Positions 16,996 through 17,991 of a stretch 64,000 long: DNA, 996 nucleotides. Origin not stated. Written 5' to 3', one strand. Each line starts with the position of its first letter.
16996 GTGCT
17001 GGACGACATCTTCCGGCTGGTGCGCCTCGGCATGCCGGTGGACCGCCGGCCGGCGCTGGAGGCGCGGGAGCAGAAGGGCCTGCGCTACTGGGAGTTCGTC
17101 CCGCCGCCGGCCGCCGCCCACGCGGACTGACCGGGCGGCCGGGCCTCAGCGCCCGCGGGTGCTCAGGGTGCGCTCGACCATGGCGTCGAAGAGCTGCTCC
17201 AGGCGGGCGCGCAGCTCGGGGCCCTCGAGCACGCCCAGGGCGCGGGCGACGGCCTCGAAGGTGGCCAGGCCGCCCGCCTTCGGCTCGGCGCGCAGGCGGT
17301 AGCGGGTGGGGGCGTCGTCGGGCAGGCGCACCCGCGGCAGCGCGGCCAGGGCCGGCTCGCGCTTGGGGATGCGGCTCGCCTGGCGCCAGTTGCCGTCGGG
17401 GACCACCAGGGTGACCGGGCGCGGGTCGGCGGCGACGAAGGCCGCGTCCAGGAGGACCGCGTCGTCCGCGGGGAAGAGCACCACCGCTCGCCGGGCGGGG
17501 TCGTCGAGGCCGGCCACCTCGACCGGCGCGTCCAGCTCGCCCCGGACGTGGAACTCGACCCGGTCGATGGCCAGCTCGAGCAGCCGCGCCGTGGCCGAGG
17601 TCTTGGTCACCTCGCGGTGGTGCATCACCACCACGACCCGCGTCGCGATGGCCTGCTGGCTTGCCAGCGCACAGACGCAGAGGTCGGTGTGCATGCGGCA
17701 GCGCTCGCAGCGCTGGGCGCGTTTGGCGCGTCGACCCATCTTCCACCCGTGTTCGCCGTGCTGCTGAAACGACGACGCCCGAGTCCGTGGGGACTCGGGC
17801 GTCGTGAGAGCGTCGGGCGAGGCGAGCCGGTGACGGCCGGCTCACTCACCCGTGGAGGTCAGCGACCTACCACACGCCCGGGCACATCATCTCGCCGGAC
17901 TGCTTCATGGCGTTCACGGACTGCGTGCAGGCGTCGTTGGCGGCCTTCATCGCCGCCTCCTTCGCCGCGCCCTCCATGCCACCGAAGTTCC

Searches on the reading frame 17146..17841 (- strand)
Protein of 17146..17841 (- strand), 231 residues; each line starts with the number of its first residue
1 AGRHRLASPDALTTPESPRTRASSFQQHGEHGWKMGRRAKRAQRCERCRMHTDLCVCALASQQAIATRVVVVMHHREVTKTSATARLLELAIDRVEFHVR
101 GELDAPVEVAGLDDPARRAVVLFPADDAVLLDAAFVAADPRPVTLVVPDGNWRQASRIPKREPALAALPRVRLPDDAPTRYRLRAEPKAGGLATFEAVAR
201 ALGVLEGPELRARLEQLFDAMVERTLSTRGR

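Call 56: search_protein_families(library=pfam, proteins=[window:17146-17841:-], max_evalue=0.0001)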
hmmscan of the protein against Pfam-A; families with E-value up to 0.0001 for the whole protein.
window:17146-17841:- (231 aa): 1 family
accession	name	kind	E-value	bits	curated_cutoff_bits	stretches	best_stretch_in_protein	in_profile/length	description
PF03942.20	DTW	-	4.4e-41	141.2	33.7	1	43-225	2-194/195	DTW domain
